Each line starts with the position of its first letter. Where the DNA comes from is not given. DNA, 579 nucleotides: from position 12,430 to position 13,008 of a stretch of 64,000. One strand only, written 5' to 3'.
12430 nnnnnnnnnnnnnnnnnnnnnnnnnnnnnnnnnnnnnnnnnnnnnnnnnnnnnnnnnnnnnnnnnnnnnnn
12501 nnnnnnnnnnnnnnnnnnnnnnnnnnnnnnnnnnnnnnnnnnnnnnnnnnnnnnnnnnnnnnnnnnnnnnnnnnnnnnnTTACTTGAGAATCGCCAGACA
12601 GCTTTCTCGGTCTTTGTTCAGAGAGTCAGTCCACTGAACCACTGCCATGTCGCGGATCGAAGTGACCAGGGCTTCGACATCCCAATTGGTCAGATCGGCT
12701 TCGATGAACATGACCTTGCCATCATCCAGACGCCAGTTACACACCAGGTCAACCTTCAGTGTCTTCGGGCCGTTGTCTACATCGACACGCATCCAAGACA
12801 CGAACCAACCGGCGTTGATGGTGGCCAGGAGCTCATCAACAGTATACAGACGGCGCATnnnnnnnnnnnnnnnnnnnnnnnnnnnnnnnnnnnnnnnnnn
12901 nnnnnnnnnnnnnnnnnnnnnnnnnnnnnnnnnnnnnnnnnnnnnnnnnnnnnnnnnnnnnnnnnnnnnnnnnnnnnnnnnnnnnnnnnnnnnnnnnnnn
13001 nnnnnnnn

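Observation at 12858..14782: Host-type transporter component in a phage: TAXI-family periplasmic solute-binding protein with a tiny membrane partner and a membrane coiled-coil protein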

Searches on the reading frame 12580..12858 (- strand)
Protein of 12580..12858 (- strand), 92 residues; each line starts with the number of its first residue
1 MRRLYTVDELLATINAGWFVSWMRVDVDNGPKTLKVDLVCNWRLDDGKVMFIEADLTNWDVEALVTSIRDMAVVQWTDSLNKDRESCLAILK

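Call 3: search_protein_families(library=pfam, proteins=[window:12580-12858:-], max_evalue=0.1)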
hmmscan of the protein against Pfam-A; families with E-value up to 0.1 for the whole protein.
window:12580-12858:- (92 aa): 0 families

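Call 4: search_protein_families(library=phrogs, proteins=[window:12580-12858:-], max_evalue=0.01)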
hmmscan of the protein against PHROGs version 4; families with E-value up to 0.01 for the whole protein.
window:12580-12858:- (92 aa): 0 families
